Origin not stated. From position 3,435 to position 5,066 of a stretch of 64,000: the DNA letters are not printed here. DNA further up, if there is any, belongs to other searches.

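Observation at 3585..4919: AdoMetDC-fold domain fused to a Rossmann-type domain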

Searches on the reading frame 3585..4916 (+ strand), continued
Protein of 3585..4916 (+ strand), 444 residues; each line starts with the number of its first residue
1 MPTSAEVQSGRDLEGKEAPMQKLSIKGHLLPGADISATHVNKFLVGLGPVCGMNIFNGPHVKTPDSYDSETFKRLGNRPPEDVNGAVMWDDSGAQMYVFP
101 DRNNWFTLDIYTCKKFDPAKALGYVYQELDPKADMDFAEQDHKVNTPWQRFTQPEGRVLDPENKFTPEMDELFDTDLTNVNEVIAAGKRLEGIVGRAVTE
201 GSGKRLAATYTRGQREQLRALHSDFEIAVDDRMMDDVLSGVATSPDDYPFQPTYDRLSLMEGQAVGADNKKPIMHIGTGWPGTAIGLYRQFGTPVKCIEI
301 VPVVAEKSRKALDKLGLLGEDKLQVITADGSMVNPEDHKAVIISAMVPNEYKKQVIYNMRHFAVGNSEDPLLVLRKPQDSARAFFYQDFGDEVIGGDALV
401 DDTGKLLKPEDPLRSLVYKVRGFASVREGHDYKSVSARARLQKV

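Call 30: fold_search(model_id=the predicted structure, library=pdb)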
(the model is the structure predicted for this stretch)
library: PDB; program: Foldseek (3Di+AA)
matches with E <= 10: 1902; with E <= 0.001: 526
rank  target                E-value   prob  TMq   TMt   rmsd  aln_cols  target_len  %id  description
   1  3fpe_A                3.0e-11  1.00  0.48  0.76   3.7       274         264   20  Crystal Structure of MtNAS in complex with thermonicotianamine (released 2009-10-06)
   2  3fpg_A                9.0e-11  1.00  0.46  0.74   4.4       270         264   19  Crystal Structure of E81Q mutant of MtNAS (released 2009-10-06)
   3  3fpj_A                1.2e-10  1.00  0.49  0.80   3.1       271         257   20  Crystal Structure of E81Q mutant of MtNAS in complex with S-ADENOSYLMETHIONINE (released 2009-10-06)
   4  3fpj_B                1.5e-10  1.00  0.49  0.78   3.7       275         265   19  Crystal Structure of E81Q mutant of MtNAS in complex with S-ADENOSYLMETHIONINE (released 2009-10-06)
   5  7c9m_A                1.3e-08  1.00  0.43  0.70   4.7       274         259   12  The structure of product-bound CntL, an aminobutyrate transferase in staphylopine biosynthesis (released 2021-04-28)
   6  7c7m                  1.3e-08  1.00  0.44  0.73   4.6       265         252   14  The structure of SAM-bound CntL, an aminobutyrate transferase in staphylopine biosysnthesis (released 2021-04-28)
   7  7c9m_C                1.3e-08  1.00  0.45  0.73   4.4       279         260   12  The structure of product-bound CntL, an aminobutyrate transferase in staphylopine biosynthesis (released 2021-04-28)
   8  7c9m_D                2.3e-08  1.00  0.45  0.75   5.2       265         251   15  The structure of product-bound CntL, an aminobutyrate transferase in staphylopine biosynthesis (released 2021-04-28)
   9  8zx0_A                6.2e-08  1.00  0.41  0.70   6.0       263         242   14  Crystal Structure of CntL in complex with a dual-site inhibitor (released 2024-11-06)
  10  8zx0_B                1.2e-07  1.00  0.43  0.74   4.6       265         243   13  Crystal Structure of CntL in complex with a dual-site inhibitor (released 2024-11-06)
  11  7c9k_A                2.1e-07  1.00  0.29  0.53  11.7       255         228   13  Crystal Structure of E84Q mutant of CntL in complex with SAM (released 2021-04-28)
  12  7c9k_B                3.7e-07  1.00  0.32  0.55   9.2       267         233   12  Crystal Structure of E84Q mutant of CntL in complex with SAM (released 2021-04-28)
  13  3gwz_A                2.1e-06  1.00  0.33  0.42   8.8       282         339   14  Structure of the Mitomycin 7-O-methyltransferase MmcR (released 2010-04-07)
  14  7pga_C                2.5e-06  1.00  0.31  0.40   5.8       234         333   16  Chimeric carminomycin-4-O-methyltransferase (DnrK) with regions from 10-hydroxylase RdmB and 10-decarboxylase TamK (released 2022-08-24)
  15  8rdn_D                2.5e-06  1.00  0.29  0.36  15.8       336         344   12  Holomycin methyltransferase DtpM with SAH and XRD-271 (released 2024-10-16)
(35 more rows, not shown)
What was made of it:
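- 4062..4916 (+): Nicotianamine-synthase-like domain (aa 160-444): a helical N-subdomain followed by a class I Rossmann SAM-binding subdomain. Foldseek TM 0.76-0.80 to MtNAS and 0.70-0.75 to CntL (call 30).
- On Nicotianamine synthase / CntL superfamily: These are the top 12 hits (call 30).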

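Call 34: search_protein_families(library=pfam, proteins=[P0123, P0144, P0169, P0152, P0074, P0036, P0050, P0053, P0056, P0081], max_evalue=0.01)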
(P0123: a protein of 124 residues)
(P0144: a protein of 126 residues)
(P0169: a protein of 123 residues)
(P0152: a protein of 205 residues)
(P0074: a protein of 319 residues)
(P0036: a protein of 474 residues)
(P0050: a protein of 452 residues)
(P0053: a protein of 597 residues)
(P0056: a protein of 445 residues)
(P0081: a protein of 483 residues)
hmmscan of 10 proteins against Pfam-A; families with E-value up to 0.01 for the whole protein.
P0123 (124 aa): 1 family
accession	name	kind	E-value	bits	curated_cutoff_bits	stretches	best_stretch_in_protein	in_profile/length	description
PF02675.21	AdoMet_dc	-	1.8e-09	38.3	25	1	61-118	40-98/107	S-adenosylmethionine decarboxylase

P0144 (126 aa): 1 family
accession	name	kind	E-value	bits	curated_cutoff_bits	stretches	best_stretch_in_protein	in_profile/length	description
PF02675.21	AdoMet_dc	-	3.1e-09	37.6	25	1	27-119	17-101/107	S-adenosylmethionine decarboxylase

P0169 (123 aa): 1 family
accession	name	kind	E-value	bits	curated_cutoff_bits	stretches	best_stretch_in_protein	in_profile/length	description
PF02675.21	AdoMet_dc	-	2.4e-13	50.8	25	1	26-119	16-104/107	S-adenosylmethionine decarboxylase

P0152 (205 aa): 1 family
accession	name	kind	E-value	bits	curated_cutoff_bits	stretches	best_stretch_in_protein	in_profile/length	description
PF02675.21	AdoMet_dc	-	1.2e-05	26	25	1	70-121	48-100/107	S-adenosylmethionine decarboxylase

P0074 (319 aa): 2 families
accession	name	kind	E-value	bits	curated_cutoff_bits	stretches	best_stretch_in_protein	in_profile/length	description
PF02675.21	AdoMet_dc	-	2.8e-17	63.4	25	2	187-277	18-101/107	S-adenosylmethionine decarboxylase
PF20449.3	DUF6706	-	6.5e-05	23.6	23.8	0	24-72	53-104/108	Family of unknown function (DUF6706)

P0036 (474 aa): 4 families
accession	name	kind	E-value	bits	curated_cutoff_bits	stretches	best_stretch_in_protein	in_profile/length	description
PF13649.12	Methyltransf_25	-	0.00016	22.7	27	1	322-404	9-93/97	Methyltransferase domain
PF02675.21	AdoMet_dc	-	0.0018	19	25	1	118-167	55-104/107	S-adenosylmethionine decarboxylase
PF03721.20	UDPG_MGDP_dh_N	-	0.0045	17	27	1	312-351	2-41/187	UDP-glucose/GDP-mannose dehydrogenase family, NAD binding domain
PF08241.18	Methyltransf_11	-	0.0049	17.9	21.2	0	318-387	5-69/95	Methyltransferase domain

P0050 (452 aa): 0 families

P0053 (597 aa): 0 families

P0056 (445 aa): 1 family
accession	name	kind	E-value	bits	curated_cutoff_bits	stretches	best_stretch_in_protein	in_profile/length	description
PF03059.22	NAS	-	3.4e-09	36.9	27.1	1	210-366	43-211/276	Nicotianamine synthase protein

P0081 (483 aa): 1 family
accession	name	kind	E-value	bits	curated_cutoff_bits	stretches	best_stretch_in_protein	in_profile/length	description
PF03059.22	NAS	-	1.7e-08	34.6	27.1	1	246-408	64-243/276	Nicotianamine synthase protein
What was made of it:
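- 4062..4916 (+): Distant fused relatives hit Pfam NAS PF03059 above the gathering score (call 34).
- On Nicotianamine synthase / CntL superfamily: Distant fused relatives P0056 and P0081 do pass, at 36.9 and 34.6 bits against 27.1 (call 34).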

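Call 35: find_encoding_contigs(protein=P0030, flank=6000, max_places=2)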
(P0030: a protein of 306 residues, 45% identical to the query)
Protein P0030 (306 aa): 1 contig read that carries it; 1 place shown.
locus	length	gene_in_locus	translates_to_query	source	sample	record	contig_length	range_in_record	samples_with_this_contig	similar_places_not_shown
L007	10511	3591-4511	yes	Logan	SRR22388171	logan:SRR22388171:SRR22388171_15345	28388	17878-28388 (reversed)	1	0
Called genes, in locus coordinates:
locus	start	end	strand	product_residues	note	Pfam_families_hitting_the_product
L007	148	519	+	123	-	PF24709:DUF7670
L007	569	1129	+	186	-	PF02659:Mntp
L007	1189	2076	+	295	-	PF00480:ROK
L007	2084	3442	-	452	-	PF06824:Glyco_hydro_125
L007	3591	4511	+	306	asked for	PF02353:CMAS (weak)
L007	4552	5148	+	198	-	-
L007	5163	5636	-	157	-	PF21805:Imm5_like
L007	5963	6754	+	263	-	-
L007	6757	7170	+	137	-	-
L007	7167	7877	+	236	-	-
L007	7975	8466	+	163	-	-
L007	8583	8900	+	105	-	-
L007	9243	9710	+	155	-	PF00156:Pribosyltran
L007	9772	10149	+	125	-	-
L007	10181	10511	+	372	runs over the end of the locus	PF07690:MFS_1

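Call 36: find_encoding_contigs(protein=P0028, flank=6000, max_places=2)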
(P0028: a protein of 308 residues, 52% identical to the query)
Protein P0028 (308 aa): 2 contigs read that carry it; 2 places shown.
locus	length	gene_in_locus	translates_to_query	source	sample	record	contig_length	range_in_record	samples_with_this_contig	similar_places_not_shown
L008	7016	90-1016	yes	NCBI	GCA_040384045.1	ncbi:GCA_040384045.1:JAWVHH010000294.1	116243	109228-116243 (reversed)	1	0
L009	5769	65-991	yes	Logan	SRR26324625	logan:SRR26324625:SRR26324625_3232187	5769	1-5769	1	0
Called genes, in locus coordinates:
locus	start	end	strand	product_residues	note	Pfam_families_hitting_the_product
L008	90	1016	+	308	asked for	-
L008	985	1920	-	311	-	PF00389:2-Hacid_dh, PF02826:2-Hacid_dh_C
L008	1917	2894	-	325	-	PF01757:Acyl_transf_3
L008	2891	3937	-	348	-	PF02646:RmuC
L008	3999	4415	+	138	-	PF00072:Response_reg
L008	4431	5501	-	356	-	PF00814:TsaD, PF22521:HypF_C_2 (weak)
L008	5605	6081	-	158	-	PF02643:DUF192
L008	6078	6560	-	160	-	PF01467:CTP_transf_like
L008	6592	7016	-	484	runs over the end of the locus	PF12229:PG_binding_4, PF04294:VanW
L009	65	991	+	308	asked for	-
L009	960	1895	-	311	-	PF00389:2-Hacid_dh, PF02826:2-Hacid_dh_C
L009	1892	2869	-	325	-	PF01757:Acyl_transf_3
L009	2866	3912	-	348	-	PF02646:RmuC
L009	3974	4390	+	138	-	PF00072:Response_reg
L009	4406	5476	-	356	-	PF00814:TsaD, PF22521:HypF_C_2 (weak)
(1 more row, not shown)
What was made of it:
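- Tried and rejected: Rejected, because the gene is cut by the contig end (call 36).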

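Call 37: find_encoding_contigs(protein=P0031, flank=6000, max_places=2)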
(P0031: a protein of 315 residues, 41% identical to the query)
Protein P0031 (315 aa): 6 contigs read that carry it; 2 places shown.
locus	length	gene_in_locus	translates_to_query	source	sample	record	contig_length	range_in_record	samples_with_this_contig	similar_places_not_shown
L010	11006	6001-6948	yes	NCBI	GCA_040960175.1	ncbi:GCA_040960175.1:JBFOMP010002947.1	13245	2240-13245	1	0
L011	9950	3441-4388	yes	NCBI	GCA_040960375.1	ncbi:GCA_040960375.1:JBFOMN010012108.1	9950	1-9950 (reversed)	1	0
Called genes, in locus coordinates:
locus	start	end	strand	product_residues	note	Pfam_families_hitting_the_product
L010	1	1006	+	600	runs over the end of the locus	PF00005:ABC_tran, PF02463:SMC_N (weak), PF13304:AAA_21 (faint)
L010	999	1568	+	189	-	PF03167:UDG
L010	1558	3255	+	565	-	PF00753:Lactamase_B, PF12706:Lactamase_B_2, PF07521:RMMBL (faint), PF22505:RNase_J_b_CASP, PF17770:RNase_J_C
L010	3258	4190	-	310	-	PF00389:2-Hacid_dh, PF02826:2-Hacid_dh_C, PF03446:NAD_binding_2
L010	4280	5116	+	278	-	PF01978:TrmB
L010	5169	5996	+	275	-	PF01978:TrmB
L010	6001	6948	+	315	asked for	-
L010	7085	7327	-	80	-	-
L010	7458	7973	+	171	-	-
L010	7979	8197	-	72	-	PF18893:DUF5652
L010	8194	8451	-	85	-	PF18905:DUF5661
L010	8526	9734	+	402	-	-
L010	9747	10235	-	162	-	PF00186:DHFR_1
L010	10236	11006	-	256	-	?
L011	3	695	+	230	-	?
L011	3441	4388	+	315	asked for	-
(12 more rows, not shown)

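Call 51: find_encoding_contigs(protein=P0169, flank=5000, max_places=4)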
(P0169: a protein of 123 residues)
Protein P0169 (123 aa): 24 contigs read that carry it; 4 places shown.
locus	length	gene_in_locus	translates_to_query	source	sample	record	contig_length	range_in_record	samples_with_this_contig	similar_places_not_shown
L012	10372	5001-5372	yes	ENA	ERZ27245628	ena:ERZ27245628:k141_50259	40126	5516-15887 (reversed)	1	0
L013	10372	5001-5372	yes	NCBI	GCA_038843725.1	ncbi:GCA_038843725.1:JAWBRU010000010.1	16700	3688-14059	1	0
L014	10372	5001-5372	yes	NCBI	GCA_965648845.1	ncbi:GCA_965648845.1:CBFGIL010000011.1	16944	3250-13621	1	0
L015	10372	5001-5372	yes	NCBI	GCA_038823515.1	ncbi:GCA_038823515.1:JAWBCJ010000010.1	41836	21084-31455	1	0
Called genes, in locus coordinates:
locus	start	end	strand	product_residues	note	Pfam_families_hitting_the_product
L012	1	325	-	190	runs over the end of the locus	PF00857:Isochorismatase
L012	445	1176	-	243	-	PF00977:His_biosynth, PF05690:ThiG (weak)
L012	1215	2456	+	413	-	PF18301:preATP-grasp_3 (weak), PF02655:ATP-grasp_3, PF02786:CPSase_L_D2 (weak), PF08443:RimK (weak), PF07478:Dala_Dala_lig_C (weak)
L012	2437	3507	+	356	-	PF01968:Hydantoinase_A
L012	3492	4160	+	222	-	PF00696:AA_kinase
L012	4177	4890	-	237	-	PF04476:4HFCP_synth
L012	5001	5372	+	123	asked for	PF02675:AdoMet_dc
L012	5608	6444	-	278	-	PF02517:Rce1-like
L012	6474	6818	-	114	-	PF03819:MazG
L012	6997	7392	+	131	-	-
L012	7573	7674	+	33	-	PF04014:MazE_antitoxin (weak)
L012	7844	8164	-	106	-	-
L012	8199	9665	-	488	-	PF03796:DnaB_C (faint), PF06745:ATPase, PF13481:AAA_25, PF20440:GvpD_bR2 (faint), PF23442:DUF7125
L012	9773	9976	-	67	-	PF01361:Tautomerase, PF14552:Tautomerase_2 (weak)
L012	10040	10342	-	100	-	-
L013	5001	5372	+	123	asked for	PF02675:AdoMet_dc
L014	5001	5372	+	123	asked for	PF02675:AdoMet_dc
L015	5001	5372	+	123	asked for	PF02675:AdoMet_dc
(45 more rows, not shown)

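Call 52: list_cluster_members(proteins=[P0001, P0018, P0169, P0123, P0144, P0152, P0056, P0081, P0036, P0050])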
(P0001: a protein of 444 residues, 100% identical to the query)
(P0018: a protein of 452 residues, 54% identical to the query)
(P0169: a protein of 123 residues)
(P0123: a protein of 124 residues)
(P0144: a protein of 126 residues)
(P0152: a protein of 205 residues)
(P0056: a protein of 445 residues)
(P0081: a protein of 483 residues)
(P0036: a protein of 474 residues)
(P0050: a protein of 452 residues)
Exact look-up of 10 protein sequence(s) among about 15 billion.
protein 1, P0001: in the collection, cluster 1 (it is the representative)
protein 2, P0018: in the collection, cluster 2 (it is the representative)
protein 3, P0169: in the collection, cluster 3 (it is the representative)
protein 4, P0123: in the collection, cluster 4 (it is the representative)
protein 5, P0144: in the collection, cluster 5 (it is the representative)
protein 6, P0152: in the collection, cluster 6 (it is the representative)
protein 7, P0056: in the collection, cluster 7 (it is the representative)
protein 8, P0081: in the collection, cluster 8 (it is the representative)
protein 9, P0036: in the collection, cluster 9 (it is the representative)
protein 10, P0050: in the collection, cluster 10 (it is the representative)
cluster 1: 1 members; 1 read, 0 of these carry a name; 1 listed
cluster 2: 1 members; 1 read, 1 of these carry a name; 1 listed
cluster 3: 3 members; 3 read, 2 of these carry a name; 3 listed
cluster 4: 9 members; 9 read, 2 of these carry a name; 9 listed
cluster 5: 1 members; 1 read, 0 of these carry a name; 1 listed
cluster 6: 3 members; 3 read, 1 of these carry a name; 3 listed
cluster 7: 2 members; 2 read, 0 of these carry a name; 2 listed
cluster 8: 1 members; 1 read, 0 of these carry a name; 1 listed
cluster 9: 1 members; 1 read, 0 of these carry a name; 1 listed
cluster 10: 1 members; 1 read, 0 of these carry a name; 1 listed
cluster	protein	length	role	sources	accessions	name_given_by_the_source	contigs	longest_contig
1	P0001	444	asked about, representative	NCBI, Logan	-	-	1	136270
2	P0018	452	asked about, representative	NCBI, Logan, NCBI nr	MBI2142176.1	class I SAM-dependent methyltransferase [Candidatus Woesearchaeota archaeon]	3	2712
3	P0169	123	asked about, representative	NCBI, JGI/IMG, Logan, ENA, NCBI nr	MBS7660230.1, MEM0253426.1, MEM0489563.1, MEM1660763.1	MAG: S-adenosylmethionine decarboxylase [Candidatus Bathyarchaeia archaeon] | S-adenosylmethionine decarboxylase [Candidatus Bathyarchaeota archaeon]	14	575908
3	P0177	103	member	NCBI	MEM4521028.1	MAG: S-adenosylmethionine decarboxylase, partial [Candidatus Bathyarchaeia archaeon]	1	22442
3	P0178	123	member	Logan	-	-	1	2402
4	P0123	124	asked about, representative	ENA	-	-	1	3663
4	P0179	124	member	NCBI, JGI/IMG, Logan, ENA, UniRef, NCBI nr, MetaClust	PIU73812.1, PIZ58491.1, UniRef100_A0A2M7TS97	hypothetical protein COS78_00360 [Candidatus Shapirobacteria bacterium ... | Uncharacterized protein n=2 Tax=Candidatus Shapironibacteriota TaxID=1752721 ... | MAG: hypothetical protein COS78_00360 [Candidatus Shapirobacteria bacterium ...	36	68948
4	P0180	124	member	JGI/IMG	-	S-adenosylmethionine decarboxylase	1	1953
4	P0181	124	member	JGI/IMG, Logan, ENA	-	-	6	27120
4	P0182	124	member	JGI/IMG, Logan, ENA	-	-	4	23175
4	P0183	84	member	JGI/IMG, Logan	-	-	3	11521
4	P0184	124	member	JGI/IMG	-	-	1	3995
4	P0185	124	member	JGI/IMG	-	-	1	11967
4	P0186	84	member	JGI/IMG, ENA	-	-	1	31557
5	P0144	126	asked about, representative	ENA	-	-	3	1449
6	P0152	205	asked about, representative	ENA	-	-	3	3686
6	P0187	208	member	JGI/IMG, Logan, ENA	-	hypothetical protein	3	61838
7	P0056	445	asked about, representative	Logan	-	-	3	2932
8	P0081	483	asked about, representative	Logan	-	-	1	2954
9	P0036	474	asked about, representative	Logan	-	-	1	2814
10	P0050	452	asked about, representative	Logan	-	-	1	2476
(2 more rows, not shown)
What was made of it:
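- One lies beside methanofuran genes in Bathyarchaeia, where a tyrosine decarboxylase would be expected (calls 51, 52).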
